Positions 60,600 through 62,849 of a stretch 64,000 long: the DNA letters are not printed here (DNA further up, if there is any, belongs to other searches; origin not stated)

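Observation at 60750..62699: Pentaheme c-type cytochrome carrying a type IX secretion signal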

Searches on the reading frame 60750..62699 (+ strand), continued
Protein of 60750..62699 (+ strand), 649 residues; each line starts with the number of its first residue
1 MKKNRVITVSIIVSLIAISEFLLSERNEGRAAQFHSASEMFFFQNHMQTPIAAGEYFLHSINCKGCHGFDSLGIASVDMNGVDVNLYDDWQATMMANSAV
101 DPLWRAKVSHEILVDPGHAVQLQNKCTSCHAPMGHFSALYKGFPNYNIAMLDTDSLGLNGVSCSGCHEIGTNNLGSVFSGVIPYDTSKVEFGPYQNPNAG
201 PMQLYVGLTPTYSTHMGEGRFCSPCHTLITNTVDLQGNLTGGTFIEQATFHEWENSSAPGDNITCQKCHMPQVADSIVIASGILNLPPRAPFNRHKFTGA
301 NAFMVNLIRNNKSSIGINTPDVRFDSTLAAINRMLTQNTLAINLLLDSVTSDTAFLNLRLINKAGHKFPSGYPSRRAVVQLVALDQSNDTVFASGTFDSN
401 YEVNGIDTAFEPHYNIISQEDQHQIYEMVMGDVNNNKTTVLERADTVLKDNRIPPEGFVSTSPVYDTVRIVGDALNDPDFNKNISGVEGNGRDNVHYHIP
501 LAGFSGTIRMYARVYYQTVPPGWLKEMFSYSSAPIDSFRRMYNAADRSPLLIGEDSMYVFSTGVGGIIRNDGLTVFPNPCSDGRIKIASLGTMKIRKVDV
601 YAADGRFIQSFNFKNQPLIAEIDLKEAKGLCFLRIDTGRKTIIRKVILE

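Call 21: find_related_loci(query=A1, collection=genome_contigs, flank=10000)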
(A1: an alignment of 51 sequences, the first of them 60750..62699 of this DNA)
Query A1 (649 aa) in genome_contigs; peptide patterns used: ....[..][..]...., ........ (x = any residue, [..] = any of these).
600 stretches matched a pattern (row limit reached: there are more); 584 encode a relative of the query (tblastn E <= 1e-3); the best 80 are kept; 80 distinct loci.
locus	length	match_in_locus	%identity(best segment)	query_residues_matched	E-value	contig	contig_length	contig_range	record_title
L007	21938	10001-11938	56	1-647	0e+0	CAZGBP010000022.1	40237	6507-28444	MAG TPA_asm: uncultured Bifidobacteriaceae bacterium isolate SRP173033_co1_427 genome assembly, contig: NODE_1335_length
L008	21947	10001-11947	51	1-649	0e+0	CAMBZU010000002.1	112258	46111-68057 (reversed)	MAG: Chitinophaga pinensis isolate MiH-14oct19-135 genome assembly, contig: MiH-14oct19-C162, whole genome shotgun seque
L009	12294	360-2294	52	3-649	0e+0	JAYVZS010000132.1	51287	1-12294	MAG: Bacteroidota bacterium isolate GL91_DN_metabinner_3 GL91_DN_metabinner_3_131, whole genome shotgun sequence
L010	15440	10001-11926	53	12-649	0e+0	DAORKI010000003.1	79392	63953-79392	MAG TPA_asm: Bacteroidia bacterium isolate AMR_MDS_5529 NODE_39_length_79392_cov_10.593292, whole genome shotgun sequenc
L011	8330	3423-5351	53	8-649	0e+0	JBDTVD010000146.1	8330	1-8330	MAG: Bacteroidota bacterium isolate cluster3_bin.6 NODE_41631_length_8330_cov_6.846526, whole genome shotgun sequence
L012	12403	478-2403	54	8-647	0e+0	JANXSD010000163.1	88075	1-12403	MAG: Bacteroidetes bacterium isolate 336R_metabat_52 336R_k141_176780, whole genome shotgun sequence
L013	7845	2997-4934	54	11-649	0e+0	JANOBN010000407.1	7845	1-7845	MAG: Bacteroidota bacterium isolate VAR_18_metabat_10 VAR_18_k141_3331964, whole genome shotgun sequence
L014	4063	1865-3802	51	1-647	0e+0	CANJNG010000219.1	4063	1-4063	MAG: Bacteroidetes bacterium isolate RH-23may17-554 genome assembly, contig: RH-23may17-C200377, whole genome shotgun se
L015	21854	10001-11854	53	32-649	0e+0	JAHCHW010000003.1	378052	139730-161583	MAG: Chitinophagales bacterium isolate TGS_BAC7 BAC7_3, whole genome shotgun sequence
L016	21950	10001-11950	51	1-649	0e+0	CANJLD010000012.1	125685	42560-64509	MAG: Bacteroidetes bacterium isolate RH-23may17-677 genome assembly, contig: RH-23may17-C898, whole genome shotgun seque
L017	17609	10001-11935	51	1-645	0e+0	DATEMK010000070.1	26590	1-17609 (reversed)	MAG TPA_asm: Bacteroidia bacterium isolate SMAG_U8940 k141_2259486, whole genome shotgun sequence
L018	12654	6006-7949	51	5-649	0e+0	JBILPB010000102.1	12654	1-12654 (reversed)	MAG: Bacteroidia bacterium isolate ME2017-12-01_3300044633_group7_bin214 Rohwer_bin440_scaffold_4042_c1, whole genome sh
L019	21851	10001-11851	53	34-647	0e+0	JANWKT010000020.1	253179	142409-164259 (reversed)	MAG: Flavobacteriales bacterium isolate CRAIB_MAG100 c_000000029963, whole genome shotgun sequence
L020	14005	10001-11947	50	1-649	0e+0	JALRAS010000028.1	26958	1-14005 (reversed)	MAG: Bacteroidia bacterium isolate HJW.53 NODE_28_length_26958_cov_5.357725, whole genome shotgun sequence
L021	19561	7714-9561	55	34-647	0e+0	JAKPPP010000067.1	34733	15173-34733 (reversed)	MAG: Bacteroidota bacterium isolate JPNA_maxbin.133 k141_872197, whole genome shotgun sequence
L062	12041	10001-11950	45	1-634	0e+0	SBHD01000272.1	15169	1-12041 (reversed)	MAG: Bacteroidetes bacterium isolate M3007 scaffold_1153_1, whole genome shotgun sequence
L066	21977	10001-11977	44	2-647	0e+0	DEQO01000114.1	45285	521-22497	MAG TPA_asm: Flavobacteriales bacterium UBA3364 UBA3364_contig_5939, whole genome shotgun sequence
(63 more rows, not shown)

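Call 24: predict_structure(alignment_id=A1)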
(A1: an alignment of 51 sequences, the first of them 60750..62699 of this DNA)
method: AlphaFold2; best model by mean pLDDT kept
length: 649 residues; sequences in the alignment: 51
mean_pLDDT: 70.9   pTM: 0.64
mean pLDDT of the five models: 70.9, 70.0, 68.4, 67.8, 62.3
residues with pLDDT >= 90: 151; 70-90: 246; 50-70: 107; < 50: 145
segments of 3 or more residues with pLDDT < 50: 27-36, 38-40, 45-55, 163-227, 261-300, 466-471, 565-569
pLDDT, mean of each block of 10 residues (from residue 1): 75 85 54 39 44 49 62 56 63 78 90 84 76 70 79 74 40 33 29 37 31 35 46 71 58 52 38 32 37 37 87 88 82 80 91 91 76 78 91 94 86 90 88 80 72 77 50 72 83 93 86 93 92 95 92 91 52 83 88 91 91 91 86 91 88
secondary structure, 60 per line:
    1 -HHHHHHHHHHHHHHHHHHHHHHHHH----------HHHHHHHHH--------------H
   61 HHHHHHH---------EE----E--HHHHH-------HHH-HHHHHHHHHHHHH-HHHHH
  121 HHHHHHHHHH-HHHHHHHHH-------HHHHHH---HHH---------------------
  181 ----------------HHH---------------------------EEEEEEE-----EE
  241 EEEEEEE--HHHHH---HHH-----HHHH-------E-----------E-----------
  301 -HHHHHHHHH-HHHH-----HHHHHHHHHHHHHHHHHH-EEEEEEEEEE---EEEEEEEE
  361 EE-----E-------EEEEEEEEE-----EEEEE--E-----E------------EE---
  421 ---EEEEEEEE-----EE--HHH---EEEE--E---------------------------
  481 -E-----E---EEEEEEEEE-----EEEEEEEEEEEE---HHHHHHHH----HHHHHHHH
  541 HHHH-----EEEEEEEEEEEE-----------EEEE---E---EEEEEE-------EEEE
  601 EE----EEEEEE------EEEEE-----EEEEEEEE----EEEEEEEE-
elements in order: H2-26 H37-45 H60-67 H86-90 H102-114 H116-130 H132-140 H148-153 E227-233 E239-247 H250-254 H266-269 H302-310 H312-315 H321-338 E340-349 E353-362 E376-384 E390-394 E424-431 E447-450 E492-500 E506-517 H521-528 H533-544 E550-561 E573-576 E584-589 E597-602 E607-612 E619-623 E629-636 E641-648

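Call 26: search_solved_structures(query=A1, max_evalue=10, show_alignments=3)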
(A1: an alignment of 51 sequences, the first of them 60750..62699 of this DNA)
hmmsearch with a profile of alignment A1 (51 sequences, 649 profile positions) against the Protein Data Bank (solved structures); distinct sequences matched with E-value up to 10: 12.
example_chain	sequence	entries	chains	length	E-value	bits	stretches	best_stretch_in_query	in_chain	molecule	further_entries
9wt8_A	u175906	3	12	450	0.00072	21.1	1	324-392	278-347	Cytochrome c,Multiheme cytochrome c selenoprotein (MccSep)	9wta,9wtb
8glk_D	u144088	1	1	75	0.00096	20.7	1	573-648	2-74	Endonuclease I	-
9wt9_A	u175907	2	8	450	0.00098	20.6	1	324-392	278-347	Cytochrome c,Multiheme cytochrome c selenoprotein mutant (MccSep U325A) | Cytochrome c,Multiheme cytochrome c selenoprotein (MccSep)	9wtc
8h97_A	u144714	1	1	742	0.0023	19.4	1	558-642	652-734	Beta-agarase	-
9whd_A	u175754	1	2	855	0.0048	18.4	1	563-648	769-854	GH167 glycoside hydrolase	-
2rf7_A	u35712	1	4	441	0.14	13.5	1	245-275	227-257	Cytochrome c-552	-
5ze8_A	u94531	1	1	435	0.26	12.6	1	84-183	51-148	cytochrome c552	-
4wjy_A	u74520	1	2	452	0.28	12.6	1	248-275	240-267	Cytochrome c-552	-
1gu6_A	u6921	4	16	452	0.31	12.4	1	248-275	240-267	CYTOCHROME C552 | Cytochrome c-552 | Cytochrome c nitrite reductase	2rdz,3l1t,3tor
9n8r_A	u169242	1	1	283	1.1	10.5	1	505-565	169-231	Lipase 1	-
5jvk_A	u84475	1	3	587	1.3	10.4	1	567-649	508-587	Uncharacterized protein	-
3ubr_A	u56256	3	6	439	4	8.7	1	249-275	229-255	Cytochrome c-552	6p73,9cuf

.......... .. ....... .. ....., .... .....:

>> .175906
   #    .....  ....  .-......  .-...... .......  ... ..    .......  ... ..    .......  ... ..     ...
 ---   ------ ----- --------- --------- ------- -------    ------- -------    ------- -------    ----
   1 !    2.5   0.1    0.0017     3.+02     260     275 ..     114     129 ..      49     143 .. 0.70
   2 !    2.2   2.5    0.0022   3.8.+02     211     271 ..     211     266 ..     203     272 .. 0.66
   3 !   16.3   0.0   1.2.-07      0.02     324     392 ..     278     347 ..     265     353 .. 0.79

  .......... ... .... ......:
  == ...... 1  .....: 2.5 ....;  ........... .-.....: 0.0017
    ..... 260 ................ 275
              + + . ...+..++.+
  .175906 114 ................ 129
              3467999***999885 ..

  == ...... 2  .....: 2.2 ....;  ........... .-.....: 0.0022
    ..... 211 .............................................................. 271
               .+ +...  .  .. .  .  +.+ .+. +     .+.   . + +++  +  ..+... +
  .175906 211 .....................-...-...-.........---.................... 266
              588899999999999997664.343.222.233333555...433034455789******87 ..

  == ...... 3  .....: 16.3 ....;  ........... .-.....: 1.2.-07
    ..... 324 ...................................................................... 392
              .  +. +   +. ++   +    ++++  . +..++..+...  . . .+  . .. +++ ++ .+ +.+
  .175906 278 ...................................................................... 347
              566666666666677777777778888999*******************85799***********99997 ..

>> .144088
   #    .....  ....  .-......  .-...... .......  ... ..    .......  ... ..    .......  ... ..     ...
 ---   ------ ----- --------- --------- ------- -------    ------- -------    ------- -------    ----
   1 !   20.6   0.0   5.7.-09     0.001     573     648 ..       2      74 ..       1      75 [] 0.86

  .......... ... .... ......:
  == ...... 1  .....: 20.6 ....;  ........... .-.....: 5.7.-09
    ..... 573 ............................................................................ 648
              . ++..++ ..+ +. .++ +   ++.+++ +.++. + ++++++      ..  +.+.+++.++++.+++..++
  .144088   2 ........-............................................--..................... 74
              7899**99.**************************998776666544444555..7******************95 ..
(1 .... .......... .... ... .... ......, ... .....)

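Call 27: fold_search(model_id=the predicted structure, library=pdb)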
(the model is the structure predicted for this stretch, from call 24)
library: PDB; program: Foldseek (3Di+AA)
matches with E <= 10: 1210; with E <= 0.001: 20
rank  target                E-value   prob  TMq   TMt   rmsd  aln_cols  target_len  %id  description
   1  5ze8                  5.1e-11  1.00  0.32  0.50  11.3       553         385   16  Crystal structure of a penta-heme cytochrome c552 from Thermochromatium tepidum (released 2018-04-25)
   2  7ptp_A                5.0e-05  1.00  0.13  0.12  16.9       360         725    9  In-situ structure of pentameric S-layer protein (released 2021-12-15)
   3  7uwl_C                9.4e-05  0.98  0.13  0.25  16.6       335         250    7  Structure of the IL-25-IL-17RB-IL-17RA ternary complex (released 2022-07-27)
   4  7uwk_I                1.1e-04  0.95  0.12  0.24  17.1       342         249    9  Structure of the higher-order IL-25-IL-17RB complex (released 2022-07-27)
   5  8gl6_D                2.1e-04  1.00  0.11  0.83   1.9        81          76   23  The Type 9 Secretion System in vitro assembled, RemA-CTD substrate bound complex (released 2024-01-31)
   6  3irz                  2.4e-04  0.99  0.13  0.20  14.4       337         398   10  Crystal structure of functional region of UafA from Staphylococcus saprophyticus in P212121 form (released 2010-09-08)
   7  4kkp_A                2.9e-04  0.97  0.12  0.28  16.4       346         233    8  Crystal structure of Vibrio cholerae RbmA (crystal form 2) (released 2013-05-22)
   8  4kkq_B                3.1e-04  0.99  0.13  0.32  15.4       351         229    8  Crystal structure of Vibrio cholerae RbmA (crystal form 1) (released 2013-05-22)
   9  7c7u_B                3.1e-04  0.89  0.13  0.14  18.3       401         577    8  Biofilm associated protein - BSP domain (released 2021-05-12)
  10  7uwk_C                3.1e-04  0.80  0.11  0.21  16.3       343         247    9  Structure of the higher-order IL-25-IL-17RB complex (released 2022-07-27)
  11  6kzb_A                4.1e-04  0.99  0.13  0.13  15.5       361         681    8  Transglutaminase2 complexed with calcium (released 2020-12-09)
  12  3irp                  4.1e-04  0.98  0.14  0.19  14.8       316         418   11  Crystal structure of functional region of UafA from Staphylococcus saprophyticus at 1.50 angstrom resolution (released 2010-09-08)
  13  4cu6                  4.8e-04  0.69  0.09  0.07  20.3       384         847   10  Unravelling the multiple functions of the architecturally intricate Streptococcus pneumoniae beta-galactosidase, BgaA (released 2014-08-20)
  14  7c7u_A                6.0e-04  0.84  0.13  0.14  18.4       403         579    7  Biofilm associated protein - BSP domain (released 2021-05-12)
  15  4pyg_A                6.4e-04  0.97  0.14  0.13  17.0       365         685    8  Transglutaminase2 complexed with GTP (released 2015-02-11)
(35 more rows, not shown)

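Call 37: search_protein_families(library=pfam, proteins=[L001:2446-5346:+, L066:11961-13265:+, L062:1482-2948:+, L021:6467-7522:+], max_evalue=0.001)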
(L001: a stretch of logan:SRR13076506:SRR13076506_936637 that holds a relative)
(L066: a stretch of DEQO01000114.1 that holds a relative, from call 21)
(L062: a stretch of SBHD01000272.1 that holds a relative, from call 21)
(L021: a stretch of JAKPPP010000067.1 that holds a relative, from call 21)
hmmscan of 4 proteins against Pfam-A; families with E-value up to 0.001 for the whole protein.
L001:2446-5346:+ (966 aa): 6 families
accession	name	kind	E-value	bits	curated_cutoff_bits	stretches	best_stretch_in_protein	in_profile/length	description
PF13517.12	FG-GAP_3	-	4.4e-33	114.1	26.9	5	329-385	1-60/61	FG-GAP-like repeat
PF07593.17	UnbV_ASPIC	-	7.3e-17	61.5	23.4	1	429-494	3-68/68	ASPIC and UnbV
PF01839.29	FG-GAP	-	4e-13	49.4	22.1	0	45-60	4-19/37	FG-GAP repeat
PF18962.6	Por_Secre_tail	-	2e-12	47.7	27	1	888-964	1-75/75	Secretion system C-terminal sorting domain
PF19081.6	Ig_7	-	9.6e-11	42.3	27.3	1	649-707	3-66/84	Ig-like domain CHU_C associated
PF11589.14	DUF3244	-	0.00026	21.4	25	0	894-954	28-86/96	Domain of unknown function (DUF3244)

L066:11961-13265:+ (434 aa): 2 families
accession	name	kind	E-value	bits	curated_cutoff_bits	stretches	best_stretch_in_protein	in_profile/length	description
PF04389.22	Peptidase_M28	-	2.9e-30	105.9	21.3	1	128-326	1-190/193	Peptidase family M28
PF01546.33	Peptidase_M20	-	1.8e-05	25.2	24.6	1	145-223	2-98/206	Peptidase family M20/M25/M40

L062:1482-2948:+ (488 aa): 3 families
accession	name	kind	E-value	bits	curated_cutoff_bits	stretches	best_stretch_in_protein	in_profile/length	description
PF00929.31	RNase_T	-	7.8e-35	121.3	24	1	33-186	2-164/164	Exonuclease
PF01541.30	GIY-YIG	-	1.7e-07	31.8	22.6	1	228-298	2-74/78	GIY-YIG catalytic domain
PF16473.11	Rv2179c-like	-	7.1e-05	23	27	1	32-189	3-176/177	3'-5' exoribonuclease Rv2179c-like domain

L021:6467-7522:+ (351 aa): 3 families
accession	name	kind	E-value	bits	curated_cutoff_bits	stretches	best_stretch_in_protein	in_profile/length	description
PF05343.19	Peptidase_M42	-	1.4e-87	293.9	23.2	1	43-331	1-292/292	M42 glutamyl aminopeptidase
PF01546.33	Peptidase_M20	-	2.5e-07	31.2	24.6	1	167-336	31-204/206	Peptidase family M20/M25/M40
PF04389.22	Peptidase_M28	-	4.4e-05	23.7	21.3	0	171-315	32-169/193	Peptidase family M28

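Call 45: search_protein_representatives(protein=window:60750-62459:+)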
Query: 570 residues. Proteins with E-value up to 0.001 (for the whole library): 2705; up to 1e-10: 1477; up to 1e-30: 553. The best 150 are listed.
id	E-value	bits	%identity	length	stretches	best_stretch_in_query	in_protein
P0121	4.3e-174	596.6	48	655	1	10-554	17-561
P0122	1.1e-167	575.4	48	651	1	19-560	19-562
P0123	7.4e-166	569.4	49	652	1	38-554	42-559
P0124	1.2e-165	568.7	49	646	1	31-559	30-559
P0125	2.6e-165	567.6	48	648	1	23-559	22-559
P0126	2.7e-159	547.7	49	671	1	57-556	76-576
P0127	1.2e-158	545.6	46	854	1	7-554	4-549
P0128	8.6e-158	542.8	47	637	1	8-554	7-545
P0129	2.6e-155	534.6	49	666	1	46-557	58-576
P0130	1.1e-149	516.0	44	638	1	14-561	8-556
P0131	6.5e-148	510.2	45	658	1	23-558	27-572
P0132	2.2e-147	508.4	42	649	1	9-566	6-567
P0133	1.9e-146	505.3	44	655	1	10-564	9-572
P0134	1.1e-144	499.5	44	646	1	30-557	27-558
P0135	3.4e-144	497.9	44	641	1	49-558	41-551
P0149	8.6e-121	420.6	39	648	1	31-555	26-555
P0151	2.6e-119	415.7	40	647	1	49-563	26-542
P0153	5.8e-117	408.0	40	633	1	50-544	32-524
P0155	5.6e-115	401.4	39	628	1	52-558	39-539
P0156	1.3e-114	400.2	40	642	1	50-553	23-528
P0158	1.1e-109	383.9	37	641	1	50-554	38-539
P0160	6.9e-109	381.3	38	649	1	56-560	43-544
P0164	8.8e-107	374.4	39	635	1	48-565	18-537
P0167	8.5e-106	371.1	37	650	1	53-553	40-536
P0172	5.2e-102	358.6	37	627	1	60-559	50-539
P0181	4.3e-91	322.6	35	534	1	52-552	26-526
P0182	6.7e-91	322.0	35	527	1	49-553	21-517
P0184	3.6e-90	319.5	35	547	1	55-551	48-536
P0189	4.5e-84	299.4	37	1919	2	51-557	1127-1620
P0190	6.6e-83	295.6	38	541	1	56-554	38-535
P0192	1.9e-82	294.0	40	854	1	43-547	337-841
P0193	2.9e-82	293.4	38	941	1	56-553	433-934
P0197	2.8e-80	286.9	39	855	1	57-553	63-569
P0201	7.0e-79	282.3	37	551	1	79-555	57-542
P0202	8.1e-79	282.1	36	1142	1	45-564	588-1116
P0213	5.8e-76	272.7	37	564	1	55-553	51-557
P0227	8.8e-74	265.4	35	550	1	55-562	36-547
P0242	1.7e-71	257.9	38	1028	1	57-467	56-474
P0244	2.1e-71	257.6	34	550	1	55-553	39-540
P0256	3.6e-70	253.5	38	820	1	54-550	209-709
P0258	4.7e-70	253.1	35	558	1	52-557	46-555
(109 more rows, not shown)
